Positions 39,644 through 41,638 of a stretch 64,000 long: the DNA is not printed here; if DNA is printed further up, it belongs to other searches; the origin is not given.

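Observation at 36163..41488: TerY-P-like triad: vWA protein, PP2C phosphatase and eukaryotic-like Ser/Thr kinase, adjacent to an SPFH/band-7 membrane protein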

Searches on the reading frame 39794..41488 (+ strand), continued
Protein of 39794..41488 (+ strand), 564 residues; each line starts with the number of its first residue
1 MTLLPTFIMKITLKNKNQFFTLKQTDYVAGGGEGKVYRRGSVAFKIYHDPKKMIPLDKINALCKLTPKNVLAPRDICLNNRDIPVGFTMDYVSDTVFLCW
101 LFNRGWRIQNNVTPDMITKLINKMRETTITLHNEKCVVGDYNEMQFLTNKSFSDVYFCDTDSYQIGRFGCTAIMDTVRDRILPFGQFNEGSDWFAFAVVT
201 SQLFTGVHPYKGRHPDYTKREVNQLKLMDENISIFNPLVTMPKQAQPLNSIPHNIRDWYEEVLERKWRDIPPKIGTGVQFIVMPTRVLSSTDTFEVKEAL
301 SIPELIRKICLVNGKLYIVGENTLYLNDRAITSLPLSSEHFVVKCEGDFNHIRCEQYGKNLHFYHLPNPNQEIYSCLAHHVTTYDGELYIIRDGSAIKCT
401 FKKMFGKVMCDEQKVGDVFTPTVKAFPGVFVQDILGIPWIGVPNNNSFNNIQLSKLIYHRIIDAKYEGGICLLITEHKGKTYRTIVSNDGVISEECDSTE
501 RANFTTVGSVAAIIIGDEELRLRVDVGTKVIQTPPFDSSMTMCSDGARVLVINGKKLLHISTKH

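Call 26: search_solved_structures(query=A3, max_evalue=0.001, show_alignments=3)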
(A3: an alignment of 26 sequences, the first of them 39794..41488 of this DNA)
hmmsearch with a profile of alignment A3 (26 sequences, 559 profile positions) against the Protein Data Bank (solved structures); distinct sequences matched with E-value up to 0.001: 10.
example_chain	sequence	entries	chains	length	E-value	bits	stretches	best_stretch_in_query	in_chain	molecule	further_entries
3ubd_A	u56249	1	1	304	0.00044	22.2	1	172-205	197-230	Ribosomal protein S6 kinase alpha-3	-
4el9_A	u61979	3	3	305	0.00044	22.2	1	172-205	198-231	Ribosomal protein S6 kinase alpha-3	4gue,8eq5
7opo_A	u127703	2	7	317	0.00048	22.1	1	172-205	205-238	Ribosomal protein S6 kinase alpha-3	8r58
8xfy_A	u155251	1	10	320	0.00049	22.1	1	172-205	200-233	Ribosomal protein S6 kinase alpha-3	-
6lba_A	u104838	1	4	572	0.00049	22.1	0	172-217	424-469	Protein kinase family protein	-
4nus_A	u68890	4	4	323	0.00049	22.1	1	172-205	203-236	Ribosomal protein S6 kinase alpha-3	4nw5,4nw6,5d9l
3g51_A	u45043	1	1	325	0.0005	22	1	172-205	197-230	Ribosomal protein S6 kinase alpha-3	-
5d9k_A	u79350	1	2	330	0.00052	22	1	172-205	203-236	Ribosomal protein S6 kinase alpha-3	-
6g78_A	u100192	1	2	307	0.00077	21.4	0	174-207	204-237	Ribosomal protein S6 kinase alpha-6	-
6g76_A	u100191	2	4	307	0.0008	21.4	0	175-207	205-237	Ribosomal protein S6 kinase alpha-6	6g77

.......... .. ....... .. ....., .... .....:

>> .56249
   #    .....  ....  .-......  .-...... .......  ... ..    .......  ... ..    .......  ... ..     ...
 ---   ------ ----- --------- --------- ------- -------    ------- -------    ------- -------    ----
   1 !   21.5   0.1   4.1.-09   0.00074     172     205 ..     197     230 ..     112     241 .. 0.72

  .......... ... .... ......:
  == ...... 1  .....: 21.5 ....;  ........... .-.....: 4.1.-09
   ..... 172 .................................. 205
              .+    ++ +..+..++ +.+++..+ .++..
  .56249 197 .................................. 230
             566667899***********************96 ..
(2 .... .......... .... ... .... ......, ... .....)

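Call 31: search_dna_similar(query=window:39794-41488:+, collection=phages, mode=protein, max_rows=25, max_evalue=0.001)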
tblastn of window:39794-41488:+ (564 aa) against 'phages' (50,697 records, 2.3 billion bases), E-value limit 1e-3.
Records with a match: 4; places in all: 4; records where one place covers at least 80% of the query: 2.
Best place of each record, by identity: <60% 4.
By first word of the organism name: uncultured 3; Bacteriophage 1.
By host as written in the record: - 4.
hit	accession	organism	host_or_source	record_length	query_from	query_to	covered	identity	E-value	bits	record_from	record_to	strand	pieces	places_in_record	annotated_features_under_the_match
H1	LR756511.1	uncultured phage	metagenomic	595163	2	563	100%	31.5%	8e-85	294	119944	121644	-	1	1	record has no annotation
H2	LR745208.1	uncultured phage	metagenomic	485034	9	489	85%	29.7%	1e-68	246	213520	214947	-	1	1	record has no annotation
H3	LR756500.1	uncultured phage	metagenomic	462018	8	268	46%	27.0%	2e-16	89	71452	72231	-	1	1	record has no annotation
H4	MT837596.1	Bacteriophage sp.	human fecal samples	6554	8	162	27%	27.2%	1e-4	51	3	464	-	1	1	record has no annotation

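Call 37: predict_structure(alignment_id=A4)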
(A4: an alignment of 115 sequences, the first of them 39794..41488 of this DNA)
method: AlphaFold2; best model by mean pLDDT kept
length: 564 residues; sequences in the alignment: 115
mean_pLDDT: 94.4   pTM: 0.91
mean pLDDT of the five models: 94.4, 93.5, 93.3, 93.3, 92.9
residues with pLDDT >= 90: 509; 70-90: 43; 50-70: 12; < 50: 0
segments of 3 or more residues with pLDDT < 50: none
pLDDT, mean of each block of 10 residues (from residue 1): 78 98 94 92 96 97 98 98 98 93 93 94 98 97 93 95 95 93 96 98 97 96 96 98 93 96 98 81 73 94 96 96 96 94 96 96 94 97 97 97 96 97 96 94 95 94 96 93 94 92 95 93 91 93 96 96 89
secondary structure, 60 per line:
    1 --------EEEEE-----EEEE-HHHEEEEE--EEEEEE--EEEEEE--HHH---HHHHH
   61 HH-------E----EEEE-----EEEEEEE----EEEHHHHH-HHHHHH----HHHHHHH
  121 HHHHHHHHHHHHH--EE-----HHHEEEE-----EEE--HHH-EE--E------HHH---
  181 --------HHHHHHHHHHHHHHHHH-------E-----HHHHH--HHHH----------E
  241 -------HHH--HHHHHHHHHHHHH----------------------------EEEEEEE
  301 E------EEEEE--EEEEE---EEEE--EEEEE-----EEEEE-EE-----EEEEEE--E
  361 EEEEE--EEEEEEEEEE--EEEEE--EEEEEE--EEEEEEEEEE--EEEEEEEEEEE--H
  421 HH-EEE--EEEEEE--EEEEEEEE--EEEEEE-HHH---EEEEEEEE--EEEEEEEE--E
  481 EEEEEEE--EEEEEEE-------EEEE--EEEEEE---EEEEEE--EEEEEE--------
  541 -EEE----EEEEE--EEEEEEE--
elements in order: E9-13 E19-22 E27-31 E34-39 E42-47 H56-62 E75-78 E84-90 E95-97 H98-102 H104-109 H114-133 E146-149 E155-157 H189-205 H219-223 H226-229 H253-265 E294-301 E308-312 E315-319 E323-326 E329-333 E339-343 E352-357 E360-365 E368-377 E380-384 E387-392 E395-404 E407-417 E424-426 E429-434 E437-444 E447-452 E460-467 E470-477 E480-487 E490-496 E504-507 E510-515 E519-524 E527-532 E542-544 E549-553 E556-562

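Call 39: fold_search(model_id=the predicted structure, library=pdb)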
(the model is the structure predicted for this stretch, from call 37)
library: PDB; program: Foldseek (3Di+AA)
matches with E <= 10: 1988; with E <= 0.001: 1519
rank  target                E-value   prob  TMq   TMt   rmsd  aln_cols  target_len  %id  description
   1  6xag_D                3.0e-07  1.00  0.31  0.58   6.1       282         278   13  Apo BRAF dimer bound to 14-3-3 (released 2020-10-07)
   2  4ztn_C                4.7e-07  1.00  0.31  0.53   6.2       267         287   13  Irak4-inhibitor co-structure (released 2015-09-02)
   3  6f3e_B                5.2e-07  1.00  0.31  0.54   6.2       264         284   14  IRAK4 IN COMPLEX WITH inhibitor (released 2018-05-23)
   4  3zrk_A                5.5e-07  1.00  0.34  0.51   7.7       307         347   17  Identification of 2-(4-pyridyl)thienopyridinones as GSK-3beta inhibitors (released 2011-06-29)
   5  6f3i_B                6.7e-07  1.00  0.30  0.53   6.3       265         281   13  IRAK4 IN COMPLEX WITH inhibitor (released 2018-05-23)
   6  6u2h_C                7.4e-07  1.00  0.31  0.57   6.2       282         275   14  BRAF dimer bound to 14-3-3 (released 2019-08-28)
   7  5k75_C                7.4e-07  1.00  0.31  0.53   6.3       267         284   13  IRAK4 in complex with Compound 1 (released 2017-12-06)
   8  4y73_C                8.1e-07  1.00  0.31  0.52   6.4       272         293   12  Crystal structure of IRAK4 kinase domain with inhibitor (released 2015-05-20)
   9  3zrm_A                8.5e-07  1.00  0.35  0.53   7.4       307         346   17  Identification of 2-(4-pyridyl)thienopyridinones as GSK-3beta inhibitors (released 2011-06-29)
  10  8br7_AAA              8.5e-07  1.00  0.29  0.54   6.1       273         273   12  Discovery of IRAK4 Inhibitors BAY1834845 and BAY1830839 (released 2024-01-31)
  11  9pe9_A                9.4e-07  1.00  0.34  0.54   6.0       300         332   16  GSK3beta in complex with compound 6 (released 2025-12-17)
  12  4yp8_D                9.4e-07  1.00  0.29  0.49   6.7       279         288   14  Irak4-inhibitor co-structure (released 2015-05-20)
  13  9qkt_B                1.1e-06  1.00  0.28  0.46   5.0       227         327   16  Cryo-EM structure of the CDK11B-cyclin L2-SAP30BP bound to OTS964 (conformation 1) (released 2026-03-18)
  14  4yp8_C                1.1e-06  1.00  0.31  0.53   6.5       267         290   14  Irak4-inhibitor co-structure (released 2015-05-20)
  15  8dks_B                1.1e-06  1.00  0.30  0.54   6.3       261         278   15  IRAK4 IN COMPLEX WITH COMPOUND #3 (released 2022-08-03)
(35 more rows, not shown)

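Call 45: find_related_loci(query=A3, collection=genome_contigs, flank=8000)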
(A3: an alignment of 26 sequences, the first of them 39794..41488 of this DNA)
Query A3 (564 aa) in genome_contigs; peptide patterns used: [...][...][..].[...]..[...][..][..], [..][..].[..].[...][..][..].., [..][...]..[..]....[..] (x = any residue, [..] = any of these).
184 stretches matched a pattern; 118 encode a relative of the query (tblastn E <= 1e-3); the best 80 are kept; 80 distinct loci.
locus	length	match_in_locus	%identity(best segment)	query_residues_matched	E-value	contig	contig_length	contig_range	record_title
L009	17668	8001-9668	44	8-563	1e-157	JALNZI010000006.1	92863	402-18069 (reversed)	MAG: Candidatus Omnitrophota bacterium isolate SO_2017_LW1 bin 10 NODE_101_length_92863_cov_1.750830_LW64-88_2017, whole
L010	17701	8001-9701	35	9-563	3e-101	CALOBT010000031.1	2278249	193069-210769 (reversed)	MAG: uncultured Spirochaetota bacterium isolate LOGT_bin.0113 genome assembly, contig: contig_15214, whole genome shotgu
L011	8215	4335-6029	34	8-560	5e-97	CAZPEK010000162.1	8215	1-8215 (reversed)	MAG TPA_asm: uncultured Leptospirales bacterium isolate binchicken_co42_271 genome assembly, contig: NODE_15493_length_8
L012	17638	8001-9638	32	22-563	2e-82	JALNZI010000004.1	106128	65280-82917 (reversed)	MAG: Candidatus Omnitrophota bacterium isolate SO_2017_LW1 bin 10 NODE_66_length_106128_cov_2.502467_LW64-88_2017, whole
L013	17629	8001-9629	31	22-563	5e-80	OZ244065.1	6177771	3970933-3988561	MAG: Capsulimonadaceae bacterium isolate b96f50d5-ec74-4825-8ec0-1eb044643813 genome assembly, chromosome: 1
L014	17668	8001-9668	30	7-561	1e-79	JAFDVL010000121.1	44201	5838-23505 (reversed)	MAG: Acidobacteria bacterium isolate SZAS-15 ACID-KAN-5__121__length-44201, whole genome shotgun sequence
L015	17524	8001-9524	31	9-519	2e-79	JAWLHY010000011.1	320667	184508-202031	MAG: Armatimonadota bacterium isolate 30dZY2.bin.9 NODE_81_length_320667_cov_15.231486, whole genome shotgun sequence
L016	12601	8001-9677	31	13-563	6e-78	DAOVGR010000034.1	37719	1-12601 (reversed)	MAG TPA_asm: Thermoplasmatales archaeon isolate CSMAG_1140 CSMAG_1140_k141_2020280_length_37719_cov_8.9953, whole genome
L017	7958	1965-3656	29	9-563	7e-78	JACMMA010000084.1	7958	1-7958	MAG: Armatimonadota bacterium isolate ES-bin-63 ES-bin-63-contig-k141_682203, whole genome shotgun sequence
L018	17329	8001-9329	32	22-475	2e-77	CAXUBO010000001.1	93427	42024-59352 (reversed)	MAG TPA_asm: uncultured Armatimonadales bacterium isolate public_SRR14722165_metawrap_bin.3 genome assembly, contig: pub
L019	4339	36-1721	28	10-564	2e-77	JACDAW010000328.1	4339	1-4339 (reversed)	MAG: Pyrinomonadaceae bacterium isolate MGR_bin266 SD2897-2912_k127_3015422, whole genome shotgun sequence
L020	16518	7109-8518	29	3-481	8e-77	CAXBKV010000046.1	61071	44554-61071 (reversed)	MAG TPA_asm: uncultured Kofleriaceae bacterium isolate ERR2762116_concoct_33 genome assembly, contig: ERZ3422114.749, wh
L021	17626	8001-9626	30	22-563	6e-77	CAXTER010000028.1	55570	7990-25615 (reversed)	MAG TPA_asm: uncultured Armatimonadales bacterium isolate private_T1868_metawrap_bin.4 genome assembly, contig: private_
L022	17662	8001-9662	29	10-563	1e-76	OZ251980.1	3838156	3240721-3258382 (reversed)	MAG: Capsulimonadaceae bacterium isolate 06eb62b4-fc4b-4abf-9e54-2ecc4e52469e genome assembly, chromosome: 1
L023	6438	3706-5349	30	22-563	8e-76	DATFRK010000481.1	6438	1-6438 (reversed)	MAG TPA_asm: Pyrinomonadaceae bacterium isolate SMAG_U9356 k141_1621507, whole genome shotgun sequence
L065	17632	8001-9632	29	22-557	4e-67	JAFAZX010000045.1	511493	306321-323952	MAG: Acidobacteriota bacterium isolate CP_BM_RX_R9_16 BM_RX_R9_k147_4434569, whole genome shotgun sequence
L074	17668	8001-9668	29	14-561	1e-64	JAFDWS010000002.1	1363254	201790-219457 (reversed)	MAG: Armatimonadota bacterium isolate SZAS-3 ARMAT-KAN-4__2__length-1363254, whole genome shotgun sequence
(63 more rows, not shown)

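Call 58: search_protein_families(library=pfam, proteins=[L074:5458-6312:+, L074:9692-11443:+, L074:3742-4368:+, L010:5473-6273:+, L010:4646-5473:+, L010:3477-4631:+, L010:9761-10471:+, L010:10474-12153:+, L065:9704-11923:+, L065:4485-5225:+], max_evalue=0.001)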
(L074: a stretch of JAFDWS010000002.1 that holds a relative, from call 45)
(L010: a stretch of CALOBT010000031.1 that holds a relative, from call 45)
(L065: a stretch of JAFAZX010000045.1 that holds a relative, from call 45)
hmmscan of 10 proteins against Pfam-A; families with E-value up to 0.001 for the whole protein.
L074:5458-6312:+ (285 aa): 1 family
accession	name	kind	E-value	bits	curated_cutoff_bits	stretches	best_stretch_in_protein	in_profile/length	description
PF00857.26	Isochorismatase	-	2.5e-05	24.8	27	0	191-274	97-174/175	Isochorismatase domain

L074:9692-11443:+ (584 aa): 2 families
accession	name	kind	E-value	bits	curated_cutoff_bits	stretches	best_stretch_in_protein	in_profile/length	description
PF02540.23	NAD_synthase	-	1.2e-23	83.9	21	1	276-477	2-187/242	NAD synthase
PF06508.19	QueC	-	1.3e-05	25.2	22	0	295-363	2-68/210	Queuosine biosynthesis protein QueC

L074:3742-4368:+ (209 aa): 0 families

L010:5473-6273:+ (267 aa): 0 families

L010:4646-5473:+ (276 aa): 1 family
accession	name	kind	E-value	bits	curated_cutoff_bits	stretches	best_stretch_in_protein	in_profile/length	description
PF02540.23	NAD_synthase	-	5.4e-38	130.9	21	1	12-244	5-214/242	NAD synthase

L010:3477-4631:+ (385 aa): 2 families
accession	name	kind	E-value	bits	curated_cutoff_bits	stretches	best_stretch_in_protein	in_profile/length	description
PF04095.22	NAPRTase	-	8e-80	268.5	20.8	1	159-384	1-237/239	Nicotinate phosphoribosyltransferase (NAPRTase) family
PF17767.7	NAPRTase_N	-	4.3e-36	124.4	32.6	1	7-125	1-125/125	Nicotinate phosphoribosyltransferase (NAPRTase) N-terminal domain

L010:9761-10471:+ (237 aa): 3 families
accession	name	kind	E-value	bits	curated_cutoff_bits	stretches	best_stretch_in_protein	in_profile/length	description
PF21906.2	NrtR_WHD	-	2.3e-16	60.1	27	1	169-224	1-55/61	NrtR DNA-binding winged helix domain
PF00293.34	NUDIX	-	2.3e-13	50.7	21.1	1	27-154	6-133/134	NUDIX domain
PF19368.5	AraR_C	-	7.6e-08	32.9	23.8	1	165-226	1-62/82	AraR C-terminal winged HTH domain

L010:10474-12153:+ (560 aa): 3 families
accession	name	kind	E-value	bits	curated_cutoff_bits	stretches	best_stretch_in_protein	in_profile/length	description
PF13311.11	DUF4080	-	6.3e-26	92.1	22.9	1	356-511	2-155/188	Protein of unknown function (DUF4080)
PF04055.27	Radical_SAM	-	9e-16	58.9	29.5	1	164-327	2-164/166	Radical SAM superfamily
PF02310.24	B12-binding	-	2.5e-15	56.8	32.1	1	8-122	5-120/121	B12 binding domain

L065:9704-11923:+ (740 aa): 6 families
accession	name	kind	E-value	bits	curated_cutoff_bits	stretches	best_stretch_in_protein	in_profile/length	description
PF08241.18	Methyltransf_11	-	1.3e-12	48.6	21.2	1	51-153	2-95/95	Methyltransferase domain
PF13649.12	Methyltransf_25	-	7e-12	46.3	27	1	49-125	1-79/97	Methyltransferase domain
PF13847.12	Methyltransf_31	-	1.2e-09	38.5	27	1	48-157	6-113/145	Methyltransferase domain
PF08242.18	Methyltransf_12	-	6.3e-08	33.7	30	1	51-151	2-98/98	Methyltransferase domain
PF00891.24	Methyltransf_2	-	4.3e-06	26.7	22.3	1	24-164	39-175/210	O-methyltransferase domain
PF13489.12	Methyltransf_23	-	2.1e-05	24.8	27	1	28-176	5-124/164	Methyltransferase domain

L065:4485-5225:+ (247 aa): 3 families
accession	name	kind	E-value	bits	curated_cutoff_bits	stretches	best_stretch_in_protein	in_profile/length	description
PF21906.2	NrtR_WHD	-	2e-25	89.2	27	1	170-230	1-61/61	NrtR DNA-binding winged helix domain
PF00293.34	NUDIX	-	1.6e-22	80.4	21.1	1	33-154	9-132/134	NUDIX domain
PF19368.5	AraR_C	-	1.5e-11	44.8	23.8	1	166-238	1-74/82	AraR C-terminal winged HTH domain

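Call 80: find_related_loci(query=A3, collection=viral_contigs, flank=8000)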
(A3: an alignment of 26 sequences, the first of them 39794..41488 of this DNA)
Query A3 (564 aa) in viral_contigs; peptide patterns used: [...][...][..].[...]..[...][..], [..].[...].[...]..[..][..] (x = any residue, [..] = any of these).
221 stretches matched a pattern; 119 encode a relative of the query (tblastn E <= 1e-3); the best 80 are kept; 80 distinct loci.
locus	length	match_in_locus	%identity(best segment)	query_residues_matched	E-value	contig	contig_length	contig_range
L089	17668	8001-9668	44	8-563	2e-157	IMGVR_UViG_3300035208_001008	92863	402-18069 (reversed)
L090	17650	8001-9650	36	18-560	3e-99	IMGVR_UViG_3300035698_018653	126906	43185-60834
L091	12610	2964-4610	33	17-563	2e-99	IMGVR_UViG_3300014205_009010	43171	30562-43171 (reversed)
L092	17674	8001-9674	36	8-563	9e-97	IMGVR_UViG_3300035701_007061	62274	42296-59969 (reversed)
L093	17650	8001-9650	35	15-563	8e-93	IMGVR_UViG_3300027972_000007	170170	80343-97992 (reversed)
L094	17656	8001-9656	33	21-563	3e-92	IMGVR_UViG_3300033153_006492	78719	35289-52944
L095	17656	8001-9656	33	21-563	3e-92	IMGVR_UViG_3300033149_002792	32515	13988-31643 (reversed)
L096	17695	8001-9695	32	9-561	2e-91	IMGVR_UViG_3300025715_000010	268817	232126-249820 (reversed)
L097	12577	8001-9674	32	17-563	6e-89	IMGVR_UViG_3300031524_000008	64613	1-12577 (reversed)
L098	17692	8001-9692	33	9-563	1e-88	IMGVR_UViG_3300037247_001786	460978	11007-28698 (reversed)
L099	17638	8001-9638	32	21-563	4e-87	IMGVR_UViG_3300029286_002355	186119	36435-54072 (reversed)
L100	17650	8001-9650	31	9-563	5e-86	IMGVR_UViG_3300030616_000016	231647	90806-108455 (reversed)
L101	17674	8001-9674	33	1-557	1e-85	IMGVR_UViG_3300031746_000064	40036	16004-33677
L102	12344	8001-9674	33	1-557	8e-86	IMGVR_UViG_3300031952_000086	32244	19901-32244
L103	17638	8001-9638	36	21-560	6e-92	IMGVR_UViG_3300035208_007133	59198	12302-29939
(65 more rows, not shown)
